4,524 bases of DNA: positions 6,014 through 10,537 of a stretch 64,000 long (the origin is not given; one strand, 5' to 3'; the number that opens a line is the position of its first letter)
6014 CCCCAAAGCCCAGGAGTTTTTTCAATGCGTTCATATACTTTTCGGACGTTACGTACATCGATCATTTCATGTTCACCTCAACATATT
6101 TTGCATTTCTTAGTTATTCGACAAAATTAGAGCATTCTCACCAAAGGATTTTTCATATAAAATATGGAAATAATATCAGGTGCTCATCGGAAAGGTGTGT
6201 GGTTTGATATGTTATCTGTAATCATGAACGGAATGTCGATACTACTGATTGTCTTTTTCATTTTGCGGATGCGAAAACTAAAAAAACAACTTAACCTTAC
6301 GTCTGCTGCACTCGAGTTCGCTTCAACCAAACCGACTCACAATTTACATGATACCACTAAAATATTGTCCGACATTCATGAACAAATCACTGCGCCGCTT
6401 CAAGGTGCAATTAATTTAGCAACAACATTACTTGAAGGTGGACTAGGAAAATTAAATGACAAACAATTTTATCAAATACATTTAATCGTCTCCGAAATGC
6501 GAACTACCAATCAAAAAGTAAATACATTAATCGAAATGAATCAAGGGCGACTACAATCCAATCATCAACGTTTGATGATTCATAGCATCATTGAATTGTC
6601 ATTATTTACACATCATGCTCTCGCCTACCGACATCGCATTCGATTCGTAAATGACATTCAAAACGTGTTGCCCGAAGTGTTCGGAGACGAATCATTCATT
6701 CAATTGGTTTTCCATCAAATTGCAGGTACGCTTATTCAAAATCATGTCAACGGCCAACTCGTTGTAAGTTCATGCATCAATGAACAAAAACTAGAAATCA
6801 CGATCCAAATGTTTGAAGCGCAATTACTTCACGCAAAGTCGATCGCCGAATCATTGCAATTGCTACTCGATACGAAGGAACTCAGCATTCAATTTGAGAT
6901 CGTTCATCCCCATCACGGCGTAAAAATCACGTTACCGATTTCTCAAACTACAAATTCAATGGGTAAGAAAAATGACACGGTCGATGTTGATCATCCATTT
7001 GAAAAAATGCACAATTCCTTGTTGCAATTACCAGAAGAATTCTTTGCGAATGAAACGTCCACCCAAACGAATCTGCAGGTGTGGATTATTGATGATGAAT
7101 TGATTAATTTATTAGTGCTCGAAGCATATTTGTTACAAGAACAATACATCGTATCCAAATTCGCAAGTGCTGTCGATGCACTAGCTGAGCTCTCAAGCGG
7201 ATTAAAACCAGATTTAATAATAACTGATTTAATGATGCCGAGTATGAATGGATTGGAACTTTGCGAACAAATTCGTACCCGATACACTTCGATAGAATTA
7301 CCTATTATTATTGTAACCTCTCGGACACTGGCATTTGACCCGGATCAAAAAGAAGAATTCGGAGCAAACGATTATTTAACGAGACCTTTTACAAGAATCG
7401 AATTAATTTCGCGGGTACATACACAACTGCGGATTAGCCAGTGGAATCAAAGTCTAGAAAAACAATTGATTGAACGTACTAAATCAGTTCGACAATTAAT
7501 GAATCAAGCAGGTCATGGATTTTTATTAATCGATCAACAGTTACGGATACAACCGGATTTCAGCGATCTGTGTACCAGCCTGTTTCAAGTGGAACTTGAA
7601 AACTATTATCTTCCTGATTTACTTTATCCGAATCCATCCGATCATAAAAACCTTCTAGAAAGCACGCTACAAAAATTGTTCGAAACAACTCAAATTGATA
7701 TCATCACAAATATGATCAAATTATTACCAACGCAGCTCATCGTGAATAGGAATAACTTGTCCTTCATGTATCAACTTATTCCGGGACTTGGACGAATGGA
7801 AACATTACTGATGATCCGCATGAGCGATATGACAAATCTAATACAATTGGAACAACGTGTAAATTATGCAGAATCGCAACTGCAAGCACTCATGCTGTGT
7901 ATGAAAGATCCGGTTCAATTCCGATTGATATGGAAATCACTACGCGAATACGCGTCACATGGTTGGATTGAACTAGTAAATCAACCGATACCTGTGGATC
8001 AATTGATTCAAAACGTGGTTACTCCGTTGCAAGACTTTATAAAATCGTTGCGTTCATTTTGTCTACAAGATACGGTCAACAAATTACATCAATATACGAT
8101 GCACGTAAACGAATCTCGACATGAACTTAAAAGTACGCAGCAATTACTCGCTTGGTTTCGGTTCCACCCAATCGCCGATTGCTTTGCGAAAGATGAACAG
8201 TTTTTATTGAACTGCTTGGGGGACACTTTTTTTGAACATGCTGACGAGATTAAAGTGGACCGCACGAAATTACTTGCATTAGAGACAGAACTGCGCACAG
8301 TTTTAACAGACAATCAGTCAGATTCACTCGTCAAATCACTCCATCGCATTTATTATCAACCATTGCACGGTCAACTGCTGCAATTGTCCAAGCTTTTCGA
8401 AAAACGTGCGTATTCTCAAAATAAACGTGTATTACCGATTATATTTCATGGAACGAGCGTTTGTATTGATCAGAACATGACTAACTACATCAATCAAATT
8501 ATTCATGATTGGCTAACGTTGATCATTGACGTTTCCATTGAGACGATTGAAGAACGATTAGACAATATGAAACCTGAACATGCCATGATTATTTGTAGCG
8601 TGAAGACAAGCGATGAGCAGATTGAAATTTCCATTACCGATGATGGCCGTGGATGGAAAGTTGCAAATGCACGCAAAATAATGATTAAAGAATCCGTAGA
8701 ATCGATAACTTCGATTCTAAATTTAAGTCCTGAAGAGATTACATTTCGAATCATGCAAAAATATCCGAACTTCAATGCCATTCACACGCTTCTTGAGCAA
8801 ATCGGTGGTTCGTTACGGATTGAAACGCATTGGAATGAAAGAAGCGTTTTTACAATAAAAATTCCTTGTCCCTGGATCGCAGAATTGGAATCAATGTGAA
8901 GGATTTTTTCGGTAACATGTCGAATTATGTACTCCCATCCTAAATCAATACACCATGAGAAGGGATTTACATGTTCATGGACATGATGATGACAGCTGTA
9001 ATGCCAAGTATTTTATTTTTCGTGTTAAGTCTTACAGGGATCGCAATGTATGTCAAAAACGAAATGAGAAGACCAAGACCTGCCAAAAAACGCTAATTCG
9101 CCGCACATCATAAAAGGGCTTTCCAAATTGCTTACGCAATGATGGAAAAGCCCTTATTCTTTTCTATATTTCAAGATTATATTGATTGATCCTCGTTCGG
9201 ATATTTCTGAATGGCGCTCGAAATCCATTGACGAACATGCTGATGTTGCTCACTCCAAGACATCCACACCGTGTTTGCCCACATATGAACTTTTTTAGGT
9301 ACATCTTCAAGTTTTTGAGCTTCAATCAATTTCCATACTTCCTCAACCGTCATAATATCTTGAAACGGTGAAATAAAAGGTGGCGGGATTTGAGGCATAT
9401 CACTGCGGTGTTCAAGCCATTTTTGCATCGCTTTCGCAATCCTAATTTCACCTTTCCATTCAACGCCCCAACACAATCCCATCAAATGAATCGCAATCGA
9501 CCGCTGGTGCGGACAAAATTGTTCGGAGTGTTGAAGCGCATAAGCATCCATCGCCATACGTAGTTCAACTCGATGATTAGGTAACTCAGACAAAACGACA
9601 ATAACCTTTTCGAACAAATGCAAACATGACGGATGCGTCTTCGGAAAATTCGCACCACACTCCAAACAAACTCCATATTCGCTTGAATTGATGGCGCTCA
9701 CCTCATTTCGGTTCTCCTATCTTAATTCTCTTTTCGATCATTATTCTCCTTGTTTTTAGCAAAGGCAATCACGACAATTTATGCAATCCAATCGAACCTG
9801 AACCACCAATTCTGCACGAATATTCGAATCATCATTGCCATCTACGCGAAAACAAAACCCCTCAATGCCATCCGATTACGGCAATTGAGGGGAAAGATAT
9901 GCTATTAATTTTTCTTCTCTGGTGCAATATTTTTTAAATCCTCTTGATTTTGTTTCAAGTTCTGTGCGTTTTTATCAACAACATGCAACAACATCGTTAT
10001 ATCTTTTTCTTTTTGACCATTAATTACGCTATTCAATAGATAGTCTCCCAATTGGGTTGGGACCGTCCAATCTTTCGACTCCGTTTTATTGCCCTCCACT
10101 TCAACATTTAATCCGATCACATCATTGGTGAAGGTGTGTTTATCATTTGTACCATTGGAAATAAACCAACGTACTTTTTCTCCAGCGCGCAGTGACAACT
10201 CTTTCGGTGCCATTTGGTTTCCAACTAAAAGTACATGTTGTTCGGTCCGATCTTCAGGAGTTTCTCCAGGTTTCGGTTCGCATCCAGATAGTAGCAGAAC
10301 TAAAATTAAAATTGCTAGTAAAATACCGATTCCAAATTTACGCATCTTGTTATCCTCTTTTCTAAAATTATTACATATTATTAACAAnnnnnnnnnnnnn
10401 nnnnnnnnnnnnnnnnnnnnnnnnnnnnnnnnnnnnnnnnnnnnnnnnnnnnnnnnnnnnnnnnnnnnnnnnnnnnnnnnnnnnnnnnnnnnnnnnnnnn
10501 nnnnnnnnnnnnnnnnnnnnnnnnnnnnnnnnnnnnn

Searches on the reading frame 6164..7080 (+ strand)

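Call 57: search_protein_families(library=pfam, proteins=[window:6164-7080:+], max_evalue=1)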
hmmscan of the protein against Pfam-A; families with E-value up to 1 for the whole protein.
window:6164-7080:+ (305 aa): 1 family
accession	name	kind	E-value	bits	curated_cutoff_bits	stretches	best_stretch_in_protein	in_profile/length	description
PF05454.16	DAG1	-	0.14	12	23.3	1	160-251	13-110/290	Dystroglycan (Dystrophin-associated glycoprotein 1)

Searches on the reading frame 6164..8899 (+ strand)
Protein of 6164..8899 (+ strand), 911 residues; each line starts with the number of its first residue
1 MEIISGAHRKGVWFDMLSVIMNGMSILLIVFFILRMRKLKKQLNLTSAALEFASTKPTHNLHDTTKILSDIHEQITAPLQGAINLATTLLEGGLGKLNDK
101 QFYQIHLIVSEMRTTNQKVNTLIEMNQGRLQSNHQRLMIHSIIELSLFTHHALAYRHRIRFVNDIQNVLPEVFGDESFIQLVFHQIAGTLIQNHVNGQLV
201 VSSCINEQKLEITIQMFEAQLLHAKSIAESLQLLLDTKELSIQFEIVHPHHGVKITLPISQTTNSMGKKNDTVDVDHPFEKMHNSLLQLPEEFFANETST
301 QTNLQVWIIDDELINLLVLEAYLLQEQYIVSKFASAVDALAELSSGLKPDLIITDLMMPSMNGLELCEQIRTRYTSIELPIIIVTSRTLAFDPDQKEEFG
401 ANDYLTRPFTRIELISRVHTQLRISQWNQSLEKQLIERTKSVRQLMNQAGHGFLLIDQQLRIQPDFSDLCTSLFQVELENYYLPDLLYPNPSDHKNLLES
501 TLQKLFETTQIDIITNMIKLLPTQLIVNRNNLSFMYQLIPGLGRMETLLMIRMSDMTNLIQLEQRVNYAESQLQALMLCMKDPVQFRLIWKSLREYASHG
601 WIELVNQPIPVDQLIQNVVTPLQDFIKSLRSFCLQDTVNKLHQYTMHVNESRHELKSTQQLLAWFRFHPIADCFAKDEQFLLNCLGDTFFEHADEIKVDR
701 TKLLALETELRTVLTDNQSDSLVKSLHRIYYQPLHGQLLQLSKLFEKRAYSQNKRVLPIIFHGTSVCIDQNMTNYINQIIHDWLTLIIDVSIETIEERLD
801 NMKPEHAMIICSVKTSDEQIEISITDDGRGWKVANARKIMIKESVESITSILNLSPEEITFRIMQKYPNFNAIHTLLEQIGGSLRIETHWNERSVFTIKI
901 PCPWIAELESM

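Call 18: search_protein_families(library=pfam, proteins=[window:6164-8899:+], max_evalue=0.001)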
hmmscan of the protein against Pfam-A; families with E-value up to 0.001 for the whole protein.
window:6164-8899:+ (911 aa): 1 family
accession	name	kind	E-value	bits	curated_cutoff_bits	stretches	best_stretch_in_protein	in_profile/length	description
PF00072.30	Response_reg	-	1.6e-22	80.2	30.2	1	306-418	1-110/111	Response regulator receiver domain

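Call 39: search_protein_families(library=ncbifam, proteins=[window:6164-8899:+], max_evalue=0.01)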
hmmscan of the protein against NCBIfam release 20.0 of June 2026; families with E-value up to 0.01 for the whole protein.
window:6164-8899:+ (911 aa): 80 families (the best 25 are shown)
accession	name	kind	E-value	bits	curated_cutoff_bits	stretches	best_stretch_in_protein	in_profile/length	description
NF033117.2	vanR_ACDEGLN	exception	4.5e-25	88.5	350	1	307-466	2-158/226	VanR-ABDEGLN family response regulator transcription factor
NF007135.0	PRK09581.1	equivalog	1.1e-22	80.5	474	1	305-446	4-140/457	PleD family two-component system response regulator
NF040689.1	MtrAB_MtrA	equivalog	6.8e-21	74.6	300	1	308-464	3-149/219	MtrAB system response regulator MtrA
NF033120.0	vanR_FM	exception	3.4e-20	72.7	460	1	304-431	4-128/231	vancomycin resistance response regulator transcription factor, VanR-F/VanR-M family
TIGR02154.1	PhoB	equivalog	5.3e-20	71.7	296.2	1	305-430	4-128/226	phosphate regulon transcriptional regulator PhoB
NF040534.1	resp_reg_YycF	equivalog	5.4e-20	71.6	340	1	306-445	3-138/231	response regulator YycF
NF000401.1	vanR-A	exception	6.6e-19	68.2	500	1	306-464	5-159/231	vancomycin resistance response regulator transcription factor VanR-A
NF008296.0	PRK11083.1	equivalog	3.8e-18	65.7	273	1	304-431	4-127/228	two-component system response regulator CreB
NF008318.0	PRK11107.1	equivalog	3.9e-18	64.9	890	1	178-428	560-791/920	two-component sensor histidine kinase BarA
NF045944.1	ResRegRpaBCyano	equivalog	5.1e-18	65.3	330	1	308-431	2-121/229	response regulator transcription factor RpaB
NF007982.1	PRK10710.1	equivalog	8.1e-18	64.8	380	1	300-433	4-133/235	envelope stress response regulator BaeR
NF041866.1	EpsW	equivalog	1.7e-17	63.2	200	1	331-423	34-126/131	exopolysaccharide biosynthesis response regulator EpsW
NF053854.1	RespRegPhoBBctds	equivalog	1.8e-17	63.5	270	1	307-448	2-141/225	two-component system response regulator PhoB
TIGR01818.1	ntrC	equivalog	1.8e-17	63.3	558.6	1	306-434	1-126/463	nitrogen regulation protein NR(I)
NF000404.1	vanR-D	exception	3.2e-17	62.8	500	1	304-464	3-161/232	vancomycin resistance response regulator transcription factor VanR-D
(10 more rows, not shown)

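Call 56: search_solved_structures(query=window:6164-8899:+, max_evalue=0.01)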
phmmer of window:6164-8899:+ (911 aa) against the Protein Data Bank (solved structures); distinct sequences matched with E-value up to 0.01: 240 (the best 60 are shown).
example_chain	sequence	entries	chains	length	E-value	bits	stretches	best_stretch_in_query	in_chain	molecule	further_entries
9g85_A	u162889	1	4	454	1.1e-20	76.5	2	305-425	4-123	Response regulator PleD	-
2wb4_A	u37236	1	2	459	1.2e-20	76.5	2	305-425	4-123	DIGUANYLATE CYCLASE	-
9g86_A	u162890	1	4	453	1.3e-20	76.3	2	305-425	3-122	Response regulator PleD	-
1w25_A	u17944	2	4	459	1.3e-20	76.3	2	305-425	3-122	STALKED-CELL DIFFERENTIATION CONTROLLING PROTEIN | RESPONSE REGULATOR PLED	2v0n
2zwm_A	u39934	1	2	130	1.3e-16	63.1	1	305-423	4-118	Transcriptional regulatory protein yycF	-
3f6p_A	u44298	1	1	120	1.5e-16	62.9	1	305-423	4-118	Transcriptional regulatory protein yycF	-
6is1_A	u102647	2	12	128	3.1e-16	61.8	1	304-423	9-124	Response regulator ArlR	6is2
6is3_C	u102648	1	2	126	3.6e-16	61.6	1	304-423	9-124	Response regulator ArlR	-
1mvo_A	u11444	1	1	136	3.9e-16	61.5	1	303-426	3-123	PhoP response regulator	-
8fk2_A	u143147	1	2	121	4.2e-14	54.8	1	306-424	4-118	Putative response regulator CovR VicR-like protein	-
3nhz_A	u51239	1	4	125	7.6e-14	53.9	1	305-423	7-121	Two component system transcriptional regulator mtrA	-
1nxo_A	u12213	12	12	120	1.5e-13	53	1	306-426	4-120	DNA-binding response regulator | Response regulator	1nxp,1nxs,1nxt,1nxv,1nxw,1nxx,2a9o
2oqr_A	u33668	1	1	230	1.7e-13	52.8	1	306-424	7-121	Sensory transduction protein regX3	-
2gwr_A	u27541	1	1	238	2.9e-13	52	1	305-425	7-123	DNA-binding response regulator mtrA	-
6eb7_A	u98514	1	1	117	6.5e-13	50.8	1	306-423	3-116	DNA-binding response regulator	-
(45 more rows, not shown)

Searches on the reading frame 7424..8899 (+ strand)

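Call 57: search_protein_families(library=pfam, proteins=[window:7424-8899:+], max_evalue=1)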
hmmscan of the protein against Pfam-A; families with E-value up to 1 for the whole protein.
window:7424-8899:+ (491 aa): 2 families
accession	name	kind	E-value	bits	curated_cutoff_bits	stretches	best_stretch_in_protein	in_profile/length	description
PF02518.31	HATPase_c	-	0.0058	17.5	26.4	1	383-481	23-108/111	Histidine kinase-, DNA gyrase B-, and HSP90-like ATPase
PF11471.13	Sugarporin_N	-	0.11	13.2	25.7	0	141-155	8-22/31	Maltoporin periplasmic N-terminal extension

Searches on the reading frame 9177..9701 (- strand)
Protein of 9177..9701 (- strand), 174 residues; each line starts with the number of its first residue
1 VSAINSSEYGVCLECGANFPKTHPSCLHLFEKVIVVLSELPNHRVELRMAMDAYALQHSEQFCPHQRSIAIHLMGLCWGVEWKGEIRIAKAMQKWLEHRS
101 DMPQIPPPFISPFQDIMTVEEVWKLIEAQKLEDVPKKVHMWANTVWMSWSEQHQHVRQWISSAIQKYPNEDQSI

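Call 18: search_protein_families(library=pfam, proteins=[window:9177-9701:-], max_evalue=0.001)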
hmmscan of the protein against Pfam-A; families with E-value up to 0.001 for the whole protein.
window:9177-9701:- (174 aa): 1 family
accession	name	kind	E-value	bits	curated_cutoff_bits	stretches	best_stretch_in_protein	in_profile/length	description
PF19371.4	DUF5946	-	1.3e-16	61.9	28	1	11-150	2-141/141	Family of unknown function (DUF5946)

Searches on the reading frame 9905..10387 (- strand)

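Call 18: search_protein_families(library=pfam, proteins=[window:9905-10387:-], max_evalue=0.001)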
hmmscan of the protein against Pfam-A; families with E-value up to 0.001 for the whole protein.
window:9905-10387:- (160 aa): 0 families

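Call 39: search_protein_families(library=ncbifam, proteins=[window:9905-10387:-], max_evalue=0.01)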
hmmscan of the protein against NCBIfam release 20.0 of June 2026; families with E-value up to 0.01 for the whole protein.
window:9905-10387:- (160 aa): 0 families

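Call 55: search_protein_families(library=pfam, proteins=[window:9905-10387:-], max_evalue=0.05)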
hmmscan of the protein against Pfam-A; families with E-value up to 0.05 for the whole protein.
window:9905-10387:- (160 aa): 1 family
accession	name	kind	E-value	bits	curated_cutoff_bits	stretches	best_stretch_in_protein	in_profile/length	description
PF13473.12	Cupredoxin_1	-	0.002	18.6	27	1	26-116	2-88/104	Cupredoxin-like domain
